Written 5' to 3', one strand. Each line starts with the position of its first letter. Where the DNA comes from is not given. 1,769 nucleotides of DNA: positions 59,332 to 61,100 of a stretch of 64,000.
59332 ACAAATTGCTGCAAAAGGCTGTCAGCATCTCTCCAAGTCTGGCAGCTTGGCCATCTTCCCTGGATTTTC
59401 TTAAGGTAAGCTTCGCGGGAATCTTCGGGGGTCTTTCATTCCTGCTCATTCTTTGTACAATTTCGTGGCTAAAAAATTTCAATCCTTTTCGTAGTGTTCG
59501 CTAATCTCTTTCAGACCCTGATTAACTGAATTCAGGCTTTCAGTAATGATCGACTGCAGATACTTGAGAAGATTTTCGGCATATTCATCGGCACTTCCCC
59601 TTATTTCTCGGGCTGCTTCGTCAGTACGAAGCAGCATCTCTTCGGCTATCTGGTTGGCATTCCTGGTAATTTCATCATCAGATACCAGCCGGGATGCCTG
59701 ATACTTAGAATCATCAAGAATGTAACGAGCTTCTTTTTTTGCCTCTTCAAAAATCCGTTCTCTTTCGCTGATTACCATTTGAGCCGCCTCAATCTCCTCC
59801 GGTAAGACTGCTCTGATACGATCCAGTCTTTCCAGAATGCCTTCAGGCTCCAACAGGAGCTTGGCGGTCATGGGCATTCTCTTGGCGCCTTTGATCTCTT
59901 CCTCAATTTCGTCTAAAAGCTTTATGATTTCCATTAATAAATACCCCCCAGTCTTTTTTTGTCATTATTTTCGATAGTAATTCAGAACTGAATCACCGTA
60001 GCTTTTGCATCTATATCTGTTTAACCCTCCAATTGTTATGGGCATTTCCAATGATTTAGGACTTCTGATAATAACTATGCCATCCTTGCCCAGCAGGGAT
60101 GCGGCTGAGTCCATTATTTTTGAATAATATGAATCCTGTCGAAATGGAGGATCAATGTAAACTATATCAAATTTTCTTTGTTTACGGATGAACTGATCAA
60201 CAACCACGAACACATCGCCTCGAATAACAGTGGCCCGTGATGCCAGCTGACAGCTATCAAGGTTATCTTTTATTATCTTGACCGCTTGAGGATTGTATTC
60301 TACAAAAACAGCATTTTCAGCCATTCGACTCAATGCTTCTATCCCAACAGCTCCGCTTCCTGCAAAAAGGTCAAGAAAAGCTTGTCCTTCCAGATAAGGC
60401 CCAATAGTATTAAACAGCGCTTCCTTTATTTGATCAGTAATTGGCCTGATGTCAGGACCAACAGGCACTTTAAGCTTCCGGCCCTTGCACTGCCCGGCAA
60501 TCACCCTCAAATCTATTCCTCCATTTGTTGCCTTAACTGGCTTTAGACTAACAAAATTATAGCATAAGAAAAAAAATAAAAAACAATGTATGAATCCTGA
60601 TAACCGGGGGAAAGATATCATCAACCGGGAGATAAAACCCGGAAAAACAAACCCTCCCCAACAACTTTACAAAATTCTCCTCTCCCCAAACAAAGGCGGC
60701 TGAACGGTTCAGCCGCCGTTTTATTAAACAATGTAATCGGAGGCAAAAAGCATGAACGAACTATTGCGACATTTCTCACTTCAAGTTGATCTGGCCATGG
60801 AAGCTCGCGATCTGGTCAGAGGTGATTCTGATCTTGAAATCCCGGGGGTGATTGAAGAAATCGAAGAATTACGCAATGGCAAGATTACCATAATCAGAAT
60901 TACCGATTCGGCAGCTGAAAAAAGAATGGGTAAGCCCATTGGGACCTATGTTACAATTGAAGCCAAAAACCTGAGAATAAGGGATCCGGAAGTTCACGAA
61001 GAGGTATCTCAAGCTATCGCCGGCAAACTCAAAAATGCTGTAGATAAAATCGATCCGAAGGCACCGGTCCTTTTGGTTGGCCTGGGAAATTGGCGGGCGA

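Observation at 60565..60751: Orphan 10-bp GC palindrome with flanking T-tracts between divergent rsmD and gpr: gpr leader-terminator, small RNA end, or operator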

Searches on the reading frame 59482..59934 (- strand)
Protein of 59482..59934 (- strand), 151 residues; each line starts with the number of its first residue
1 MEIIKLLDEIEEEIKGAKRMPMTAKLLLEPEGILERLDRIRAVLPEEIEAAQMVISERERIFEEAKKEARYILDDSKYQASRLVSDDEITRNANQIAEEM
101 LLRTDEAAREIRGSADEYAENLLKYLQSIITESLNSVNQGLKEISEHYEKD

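Call 68: search_protein_families(library=ncbifam, proteins=[window:59482-59934:-], max_evalue=0.001)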
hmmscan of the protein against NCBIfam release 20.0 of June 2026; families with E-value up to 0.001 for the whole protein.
window:59482-59934:- (151 aa): 1 family
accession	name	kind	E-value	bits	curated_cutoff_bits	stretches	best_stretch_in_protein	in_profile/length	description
NF050102.1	DivIVA_Wag31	equivalog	0.00036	20.5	260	1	56-140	123-212/256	DivIVA-like cell division protein Wag31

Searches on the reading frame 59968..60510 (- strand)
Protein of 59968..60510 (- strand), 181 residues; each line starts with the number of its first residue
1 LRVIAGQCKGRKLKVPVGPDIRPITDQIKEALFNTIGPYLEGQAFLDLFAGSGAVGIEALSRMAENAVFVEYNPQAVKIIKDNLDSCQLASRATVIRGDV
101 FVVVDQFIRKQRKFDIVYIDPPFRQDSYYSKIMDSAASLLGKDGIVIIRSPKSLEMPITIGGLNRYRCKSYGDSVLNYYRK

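Call 18: find_related_loci(query=window:59968-60510:-, collection=genome_contigs, flank=4000)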
Query window:59968-60510:- (181 aa) in genome_contigs; peptide patterns used: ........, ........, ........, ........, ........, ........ (x = any residue, [..] = any of these).
222 stretches matched a pattern; 23 encode a relative of the query (tblastn E <= 1e-3); 23 distinct loci.
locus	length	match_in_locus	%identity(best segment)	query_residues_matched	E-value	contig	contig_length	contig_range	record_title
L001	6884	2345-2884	67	1-180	7e-81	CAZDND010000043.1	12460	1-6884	MAG TPA_asm: uncultured Syntrophothermus sp. isolate SRP192927_co1_234 genome assembly, contig: NODE_11711_length_12460_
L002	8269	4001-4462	42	1-153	2e-36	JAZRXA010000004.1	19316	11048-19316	MAG: Lachnospiraceae bacterium isolate T1900044951_TA20190004.MAGScoT_cleanbin_000029 SGB_3665_k141_2427167, whole genom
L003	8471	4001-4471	42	1-156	5e-36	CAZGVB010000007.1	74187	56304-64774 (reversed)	MAG TPA_asm: uncultured Parasporobacterium sp. isolate binchicken_co323_420 genome assembly, contig: NODE_194_length_741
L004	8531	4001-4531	41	1-181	2e-35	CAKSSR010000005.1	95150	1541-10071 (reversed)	MAG: uncultured Eubacteriales bacterium isolate REFINED_METABAT215_TOP10_CONTIGS_1500_ASSEMBLY_K77_MERGED__Hadza_PheChl_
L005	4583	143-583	40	1-151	9e-35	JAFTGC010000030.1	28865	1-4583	MAG: Ruminococcus sp. isolate RGIG3787 Roe_deer_Abomasum-5__c1346, whole genome shotgun sequence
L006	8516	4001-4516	40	1-171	4e-31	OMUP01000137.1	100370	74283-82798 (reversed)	uncultured Lachnospiraceae bacterium isolate hRUG884 genome assembly, contig: NODE_34_length_100370_cov_11.277, whole ge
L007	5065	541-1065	38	1-172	2e-30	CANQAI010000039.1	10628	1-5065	MAG: uncultured Clostridia bacterium isolate Lapin-005__bin38 genome assembly, contig: Lapin-005__NODE_8614_length_10628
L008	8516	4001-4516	37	1-171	2e-29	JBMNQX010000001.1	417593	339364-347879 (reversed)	MAG: Lachnospiraceae bacterium isolate SBF912SR8HQ0004 scaffold_8_c1, whole genome shotgun sequence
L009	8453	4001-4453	40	1-150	1e-29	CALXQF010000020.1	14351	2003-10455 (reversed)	MAG: uncultured Clostridia bacterium isolate BRZ_EI__bin65 genome assembly, contig: BRZ_EI__NODE_4427_length_14351_cov_4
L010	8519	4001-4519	37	1-181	1e-29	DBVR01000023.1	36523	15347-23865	MAG TPA_asm: Christensenella sp. UBA1259 UBA1259_contig_369579, whole genome shotgun sequence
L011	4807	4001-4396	39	1-132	1e-28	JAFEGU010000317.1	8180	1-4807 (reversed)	MAG: Verrucomicrobia bacterium isolate SZAS-8 LIN-198__317__length-8180, whole genome shotgun sequence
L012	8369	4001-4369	43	2-125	6e-29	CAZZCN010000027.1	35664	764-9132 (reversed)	MAG TPA_asm: uncultured Oscillospiraceae bacterium isolate SRP272421_co1_371 genome assembly, contig: NODE_2400_length_3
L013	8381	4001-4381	40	1-129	1e-28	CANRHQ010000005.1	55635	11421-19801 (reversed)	MAG: uncultured Clostridia bacterium isolate Lapin-030__bin109 genome assembly, contig: Lapin-030__NODE_841_length_55635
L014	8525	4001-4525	33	1-181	3e-28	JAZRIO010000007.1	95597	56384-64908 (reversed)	MAG: Christensenellaceae bacterium isolate T1900045474_YK20190167.MAGScoT_cleanbin_000011 SGB_7251_k141_1184973, whole g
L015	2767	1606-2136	32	1-180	5e-27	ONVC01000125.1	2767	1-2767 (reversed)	uncultured Acinetobacter sp. isolate RUG672 genome assembly, contig: scaffold_34710, whole genome shotgun sequence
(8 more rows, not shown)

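Call 68: search_protein_families(library=ncbifam, proteins=[window:59968-60510:-], max_evalue=0.001)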
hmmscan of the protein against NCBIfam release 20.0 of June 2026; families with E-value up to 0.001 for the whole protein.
window:59968-60510:- (181 aa): 21 families
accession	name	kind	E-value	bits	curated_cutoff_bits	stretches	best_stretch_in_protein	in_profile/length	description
TIGR00095.1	TIGR00095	equivalog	8.2e-49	165.9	117.5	1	2-180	13-192/194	16S rRNA (guanine(966)-N(2))-methyltransferase RsmD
NF008157.0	PRK10909.1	equivalog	2.1e-31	109.3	302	1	1-132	13-140/199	16S rRNA (guanine(966)-N(2))-methyltransferase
TIGR03534.1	RF_mod_PrmC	equivalog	3.8e-10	39.6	199.1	1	24-127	72-170/253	peptide chain release factor N(5)-glutamine methyltransferase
NF046099.1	RSP_2647_MTase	equivalog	5.9e-09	35.2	600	1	41-122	217-298/391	RSP_2647 family RNA methyltransferase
NF011707.0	PRK15128.1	equivalog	1.7e-08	33.8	712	1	38-123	217-303/396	23S rRNA (cytosine(1962)-C(5))-methyltransferase RlmI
TIGR03533.1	L3_gln_methyl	equivalog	2.1e-08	33.9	229.7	1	25-132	106-208/284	50S ribosomal protein L3 N(5)-glutamine methyltransferase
TIGR02469.1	CbiT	equivalog_domain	4e-08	33.6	78.3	1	42-148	20-120/124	precorrin-6Y C5,15-methyltransferase (decarboxylating) subunit CbiT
TIGR00536.1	hemK_fam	subfamily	4.6e-07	29.2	115.5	1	25-126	98-195/286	HemK family protein methyltransferase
NF011529.0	PRK14968.1-3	equivalog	1.1e-06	28.2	162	1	41-147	34-134/198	putative methyltransferase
NF001556.0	PRK00377.1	equivalog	2e-06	27.7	238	1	41-148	40-143/198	cobalt-precorrin-6Y C(15)-methyltransferase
TIGR00308.1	TRM1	equivalog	2.8e-06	27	280.65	1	44-146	47-143/375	tRNA (guanine(10)-N(2))-dimethyltransferase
NF008748.0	PRK11783.1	equivalog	1.5e-05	23.4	466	1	36-123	536-621/704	bifunctional 23S rRNA (guanine(2069)-N(7))-methyltransferase RlmK/23S rRNA (guanine(2445)-N(2))-methyltransferase RlmL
TIGR00537.1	hemK_rel_arch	hypoth_equivalog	2e-05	24.3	87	1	41-148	19-119/179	HemK2/MTQ2 family protein methyltransferase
NF011528.0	PRK14968.1-2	equivalog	3.3e-05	23.5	171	1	41-147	38-140/205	putative methyltransferase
NF011530.0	PRK14968.1-4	equivalog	4.9e-05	22.8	243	1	41-131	39-117/202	putative methyltransferase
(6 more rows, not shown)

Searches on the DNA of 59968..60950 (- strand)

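Call 3: search_rna_families(source=window, start=60300, end=60950, threshold=evalue, max_evalue=10, show_alignments=4)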
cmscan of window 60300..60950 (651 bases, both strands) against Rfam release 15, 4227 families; matches with E-value up to 10: 3.
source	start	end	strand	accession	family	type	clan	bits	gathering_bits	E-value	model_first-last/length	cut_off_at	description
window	60639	60727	-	RF00516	ylbH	Cis-reg; leader;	-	17.9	50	0.23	1-122/122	no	ylbH leader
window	60625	60658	+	RF01792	eiav_FSE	Cis-reg; frameshift_element;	-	14.8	40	0.84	1-35/35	no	ribosomal frameshift site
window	60687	60790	-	RF00021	Spot_42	Gene; sRNA;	-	13.9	80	7.6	1-115/115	no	Spot 42 RNA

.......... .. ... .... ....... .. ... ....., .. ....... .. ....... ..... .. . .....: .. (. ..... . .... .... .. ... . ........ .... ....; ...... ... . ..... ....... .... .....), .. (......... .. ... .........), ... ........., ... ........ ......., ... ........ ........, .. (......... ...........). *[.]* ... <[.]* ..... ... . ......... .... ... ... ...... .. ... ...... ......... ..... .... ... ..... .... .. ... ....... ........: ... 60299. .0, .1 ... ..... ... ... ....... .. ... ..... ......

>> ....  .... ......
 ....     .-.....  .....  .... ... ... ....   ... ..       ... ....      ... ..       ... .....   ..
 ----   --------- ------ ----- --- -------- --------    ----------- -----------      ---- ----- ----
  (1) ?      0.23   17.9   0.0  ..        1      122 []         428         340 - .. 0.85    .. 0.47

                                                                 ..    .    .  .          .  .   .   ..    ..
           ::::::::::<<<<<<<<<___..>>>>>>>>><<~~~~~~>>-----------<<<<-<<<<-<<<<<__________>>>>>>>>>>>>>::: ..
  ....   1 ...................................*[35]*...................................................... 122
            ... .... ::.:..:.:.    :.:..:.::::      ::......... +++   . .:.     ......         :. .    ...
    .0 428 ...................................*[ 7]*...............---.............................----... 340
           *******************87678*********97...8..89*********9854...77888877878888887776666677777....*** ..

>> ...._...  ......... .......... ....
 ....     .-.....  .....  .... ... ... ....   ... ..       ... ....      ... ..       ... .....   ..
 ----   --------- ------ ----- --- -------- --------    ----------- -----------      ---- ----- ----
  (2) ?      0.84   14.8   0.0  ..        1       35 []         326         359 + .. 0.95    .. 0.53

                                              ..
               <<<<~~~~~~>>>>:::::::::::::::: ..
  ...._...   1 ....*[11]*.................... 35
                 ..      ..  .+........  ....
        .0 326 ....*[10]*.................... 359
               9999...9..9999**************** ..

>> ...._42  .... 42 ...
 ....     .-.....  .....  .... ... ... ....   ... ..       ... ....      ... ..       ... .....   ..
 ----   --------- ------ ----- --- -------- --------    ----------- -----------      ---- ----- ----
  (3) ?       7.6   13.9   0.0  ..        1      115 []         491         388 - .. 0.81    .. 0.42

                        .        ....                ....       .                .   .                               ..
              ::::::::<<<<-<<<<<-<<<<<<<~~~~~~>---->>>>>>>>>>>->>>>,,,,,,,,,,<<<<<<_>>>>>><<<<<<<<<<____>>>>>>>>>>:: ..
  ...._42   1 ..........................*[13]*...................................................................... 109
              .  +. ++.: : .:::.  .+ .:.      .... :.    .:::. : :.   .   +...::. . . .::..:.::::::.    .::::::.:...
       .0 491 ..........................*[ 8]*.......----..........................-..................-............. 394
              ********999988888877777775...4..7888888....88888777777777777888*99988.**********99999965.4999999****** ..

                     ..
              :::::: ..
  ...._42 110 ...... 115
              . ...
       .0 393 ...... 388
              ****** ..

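Call 19: search_rna_families(source=L001, start=1, end=3000, threshold=evalue, max_evalue=10, show_alignments=2)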
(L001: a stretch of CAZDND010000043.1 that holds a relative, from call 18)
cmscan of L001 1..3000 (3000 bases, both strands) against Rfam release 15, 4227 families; matches with E-value up to 10: 1.
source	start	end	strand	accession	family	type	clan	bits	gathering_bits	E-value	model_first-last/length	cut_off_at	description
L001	1068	1097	-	RF02675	Ysr141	Gene; sRNA;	-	11.2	196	7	99-128/255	no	Yersinia sRNA 141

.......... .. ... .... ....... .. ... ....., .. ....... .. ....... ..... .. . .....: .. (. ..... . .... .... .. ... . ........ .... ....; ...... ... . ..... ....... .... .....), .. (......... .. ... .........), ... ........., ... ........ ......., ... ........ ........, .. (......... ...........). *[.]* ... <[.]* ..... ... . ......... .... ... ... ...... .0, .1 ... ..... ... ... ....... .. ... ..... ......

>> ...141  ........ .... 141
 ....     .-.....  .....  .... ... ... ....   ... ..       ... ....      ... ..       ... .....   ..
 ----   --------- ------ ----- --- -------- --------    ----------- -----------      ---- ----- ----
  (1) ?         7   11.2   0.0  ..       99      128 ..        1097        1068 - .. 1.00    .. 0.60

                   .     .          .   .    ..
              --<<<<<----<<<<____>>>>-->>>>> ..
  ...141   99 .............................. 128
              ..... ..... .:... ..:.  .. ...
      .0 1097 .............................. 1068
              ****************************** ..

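Call 35: search_rna_families(source=L023, start=600, end=2100, threshold=evalue, max_evalue=10, show_alignments=2)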
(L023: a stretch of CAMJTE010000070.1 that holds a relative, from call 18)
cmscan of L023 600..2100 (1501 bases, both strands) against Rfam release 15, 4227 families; matches with E-value up to 10: 3.
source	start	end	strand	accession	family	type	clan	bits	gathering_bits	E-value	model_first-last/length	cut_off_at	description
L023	930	1039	+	RF01226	snoZ5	Gene; snRNA; snoRNA; CD-box;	CL00045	25.6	60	0.14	1-113/113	no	Small nucleolar RNA Z5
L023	1244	1334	+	RF04327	snoMe28S-A3420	Gene; snRNA; snoRNA; CD-box;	-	22.2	60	9.9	1-98/98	no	Drosophila C/D box small nucleolar RNA snoMe28S-A3420 family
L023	851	864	+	RF02751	ES036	Gene; sRNA;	-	15.8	37.6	9.2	11-24/43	no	ES036 (CssrF) sRNA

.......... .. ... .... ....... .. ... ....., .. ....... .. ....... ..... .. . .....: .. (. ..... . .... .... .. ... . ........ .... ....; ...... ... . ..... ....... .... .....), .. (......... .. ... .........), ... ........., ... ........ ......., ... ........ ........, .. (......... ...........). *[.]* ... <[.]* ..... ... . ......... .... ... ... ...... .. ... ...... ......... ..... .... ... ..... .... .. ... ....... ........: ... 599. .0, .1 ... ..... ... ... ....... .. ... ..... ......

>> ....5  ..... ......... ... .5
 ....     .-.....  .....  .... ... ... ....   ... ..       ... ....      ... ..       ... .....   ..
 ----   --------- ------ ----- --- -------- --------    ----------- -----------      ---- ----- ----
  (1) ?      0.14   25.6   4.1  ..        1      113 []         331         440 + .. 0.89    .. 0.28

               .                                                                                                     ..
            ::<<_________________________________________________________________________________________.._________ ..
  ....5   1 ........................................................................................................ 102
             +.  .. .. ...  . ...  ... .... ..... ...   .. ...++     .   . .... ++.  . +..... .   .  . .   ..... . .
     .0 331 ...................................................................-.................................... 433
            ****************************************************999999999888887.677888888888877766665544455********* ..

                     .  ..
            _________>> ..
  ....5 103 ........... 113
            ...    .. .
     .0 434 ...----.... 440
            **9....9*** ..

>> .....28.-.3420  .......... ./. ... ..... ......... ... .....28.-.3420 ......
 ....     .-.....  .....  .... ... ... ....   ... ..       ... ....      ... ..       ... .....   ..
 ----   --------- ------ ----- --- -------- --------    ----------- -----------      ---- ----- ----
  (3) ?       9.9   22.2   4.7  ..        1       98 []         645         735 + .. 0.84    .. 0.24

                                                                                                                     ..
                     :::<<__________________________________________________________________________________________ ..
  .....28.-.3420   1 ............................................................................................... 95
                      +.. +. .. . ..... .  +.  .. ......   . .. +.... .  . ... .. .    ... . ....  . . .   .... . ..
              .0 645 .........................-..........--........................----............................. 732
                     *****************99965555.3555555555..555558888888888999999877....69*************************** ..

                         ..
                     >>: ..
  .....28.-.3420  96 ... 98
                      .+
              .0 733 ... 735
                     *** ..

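Call 52: build_rna_model(alignment_id=A1, structure=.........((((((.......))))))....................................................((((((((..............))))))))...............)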
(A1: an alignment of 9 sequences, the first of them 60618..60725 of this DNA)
Model R1 built from alignment A1 (9 sequences, 125 columns); structure: as given.
model positions 108; base pairs 14; branch points 1; effective number of sequences 1.89; information 0.591 bits per position. Calibrated on 0.2 Mb of random sequence (short: E-values are rough).
structure used (alignment columns):
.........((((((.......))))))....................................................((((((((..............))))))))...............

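Call 53: search_with_rna_model(model_id=R1, sources=[window, L001, L024, L026, L027, L028, L030, L032, L033, L034, L035, L036, L038, L084, L117, L039, L078, L055, L121, L114, L042, L059, L157, L155, L108, L100, L064, L049, L101, L023, L002, L003, L004, L010], max_evalue=10, make_alignment=true, show_alignments=0)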
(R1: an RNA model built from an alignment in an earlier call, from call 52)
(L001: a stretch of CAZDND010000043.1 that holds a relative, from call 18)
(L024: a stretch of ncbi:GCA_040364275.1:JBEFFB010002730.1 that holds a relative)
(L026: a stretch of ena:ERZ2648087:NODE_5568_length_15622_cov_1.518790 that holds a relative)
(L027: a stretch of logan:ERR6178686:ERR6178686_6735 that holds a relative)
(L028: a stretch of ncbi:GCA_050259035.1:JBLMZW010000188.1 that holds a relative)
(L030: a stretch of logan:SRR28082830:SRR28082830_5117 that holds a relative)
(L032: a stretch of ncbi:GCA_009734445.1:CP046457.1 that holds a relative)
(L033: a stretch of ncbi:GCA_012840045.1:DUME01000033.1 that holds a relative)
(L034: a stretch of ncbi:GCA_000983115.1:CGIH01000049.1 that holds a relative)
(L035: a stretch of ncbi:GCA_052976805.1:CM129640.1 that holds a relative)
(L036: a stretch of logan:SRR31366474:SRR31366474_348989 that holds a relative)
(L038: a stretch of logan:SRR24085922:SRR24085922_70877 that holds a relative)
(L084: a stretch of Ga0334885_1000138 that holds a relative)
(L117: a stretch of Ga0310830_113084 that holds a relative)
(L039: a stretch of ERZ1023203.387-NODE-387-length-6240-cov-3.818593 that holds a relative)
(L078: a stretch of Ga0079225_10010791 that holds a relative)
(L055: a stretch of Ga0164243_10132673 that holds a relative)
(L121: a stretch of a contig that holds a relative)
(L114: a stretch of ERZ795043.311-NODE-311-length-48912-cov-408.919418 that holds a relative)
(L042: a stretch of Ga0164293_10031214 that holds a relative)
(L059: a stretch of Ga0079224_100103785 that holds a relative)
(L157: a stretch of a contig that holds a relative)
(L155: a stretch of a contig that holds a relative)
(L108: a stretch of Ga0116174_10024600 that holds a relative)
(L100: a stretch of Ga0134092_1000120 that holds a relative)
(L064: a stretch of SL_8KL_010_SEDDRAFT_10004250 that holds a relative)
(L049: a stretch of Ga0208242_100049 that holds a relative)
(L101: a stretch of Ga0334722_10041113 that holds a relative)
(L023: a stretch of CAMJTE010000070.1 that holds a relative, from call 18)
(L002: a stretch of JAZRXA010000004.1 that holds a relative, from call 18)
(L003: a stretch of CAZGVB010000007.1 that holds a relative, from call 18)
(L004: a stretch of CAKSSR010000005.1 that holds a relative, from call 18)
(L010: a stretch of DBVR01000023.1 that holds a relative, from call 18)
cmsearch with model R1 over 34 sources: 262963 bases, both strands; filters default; matches with E-value up to 10: 28.
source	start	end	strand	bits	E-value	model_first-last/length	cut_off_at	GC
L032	2780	2884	+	123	1.2e-27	1-108/108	no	0.36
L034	844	948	+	117.9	2.3e-26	1-108/108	no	0.43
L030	2830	2940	+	116.2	6.1e-26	1-108/108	no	0.37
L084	13153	13261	-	115.8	7.4e-26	1-108/108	no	0.4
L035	2783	2890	+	113.9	2.3e-25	1-108/108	no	0.35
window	60618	60731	+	94.1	2.1e-20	1-108/108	no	0.46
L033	2834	2942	+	88.6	5e-19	1-108/108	no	0.5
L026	2703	2817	+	83.6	9.2e-18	1-108/108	no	0.42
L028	2770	2886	+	77.1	3.9e-16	1-108/108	no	0.44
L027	1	91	+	76.5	5.7e-16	28-108/108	5'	0.43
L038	1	88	+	70.5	1.8e-14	29-108/108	5'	0.44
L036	1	68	+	46.1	2.4e-08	46-108/108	5'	0.46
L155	1358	1464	-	39.2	1.3e-06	1-108/108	no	0.38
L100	1280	1414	-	28.2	0.00074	1-108/108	no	0.37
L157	6239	6349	-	26.2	0.0023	1-108/108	no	0.33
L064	5730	5835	-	25.1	0.0044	1-108/108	no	0.37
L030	2906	2931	-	17.6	0.34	71-96/108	no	0.42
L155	1133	1233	+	17.3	0.4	1-108/108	no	0.36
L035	2856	2880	-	17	0.49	72-96/108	no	0.4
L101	2077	2185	-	15.9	0.92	1-108/108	no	0.49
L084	13162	13187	+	15.2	1.4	71-96/108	no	0.5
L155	1731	1795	-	13.8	3.1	1-108/108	no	0.35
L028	3956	3996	+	12.6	6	1-108/108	no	0.27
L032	2853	2875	-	12.5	6.5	71-96/108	no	0.52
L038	3691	3716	+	12.4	6.7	71-96/108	no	0.5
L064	5971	6091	-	12.4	6.7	1-108/108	no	0.32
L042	946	983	-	12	8.7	58-96/108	no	0.68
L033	2911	2939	-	11.9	9.5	68-96/108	no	0.66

Alignment A2: 28 matches aligned to the model, 216 columns, each read 5' to 3' on its own strand. Consensus structure (alignment columns), stored with it:
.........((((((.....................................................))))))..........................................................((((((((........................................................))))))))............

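Call 54: search_with_rna_model(model_id=R1, sources=[window, L026, L027, L028, L030, L032, L033, L034, L035, L036, L038, L084], max_evalue=0.000001, make_alignment=true, show_alignments=0)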
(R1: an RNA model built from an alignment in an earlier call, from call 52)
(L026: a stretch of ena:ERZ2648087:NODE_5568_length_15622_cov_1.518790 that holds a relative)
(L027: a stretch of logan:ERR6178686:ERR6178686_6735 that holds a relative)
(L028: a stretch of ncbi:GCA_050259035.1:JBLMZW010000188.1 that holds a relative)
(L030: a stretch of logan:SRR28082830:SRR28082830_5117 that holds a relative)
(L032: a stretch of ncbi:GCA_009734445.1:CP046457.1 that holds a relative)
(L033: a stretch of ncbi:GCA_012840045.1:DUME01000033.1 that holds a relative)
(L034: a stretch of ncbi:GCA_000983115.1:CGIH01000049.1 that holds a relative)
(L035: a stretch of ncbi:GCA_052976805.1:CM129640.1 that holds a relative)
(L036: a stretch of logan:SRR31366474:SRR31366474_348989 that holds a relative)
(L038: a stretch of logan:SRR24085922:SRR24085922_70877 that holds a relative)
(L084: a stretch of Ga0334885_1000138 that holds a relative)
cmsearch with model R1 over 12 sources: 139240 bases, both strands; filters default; matches with E-value up to 0.000001: 12.
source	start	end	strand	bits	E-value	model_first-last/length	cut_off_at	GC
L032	2780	2884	+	123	6.4e-28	1-108/108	no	0.36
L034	844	948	+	117.9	1.2e-26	1-108/108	no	0.43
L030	2830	2940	+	116.2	3.2e-26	1-108/108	no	0.37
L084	13153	13261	-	115.8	3.9e-26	1-108/108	no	0.4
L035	2783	2890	+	113.9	1.2e-25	1-108/108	no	0.35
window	60618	60731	+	94.1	1.1e-20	1-108/108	no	0.46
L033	2834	2942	+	88.6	2.6e-19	1-108/108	no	0.5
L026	2703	2817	+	83.6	4.9e-18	1-108/108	no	0.42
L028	2770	2886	+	77.1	2e-16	1-108/108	no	0.44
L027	1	91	+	76.5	3e-16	28-108/108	5'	0.43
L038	1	88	+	70.5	9.7e-15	29-108/108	5'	0.44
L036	1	68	+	46.1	1.3e-08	46-108/108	5'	0.46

Alignment A3: 12 matches aligned to the model, 123 columns, each read 5' to 3' on its own strand. Consensus structure (alignment columns), stored with it:
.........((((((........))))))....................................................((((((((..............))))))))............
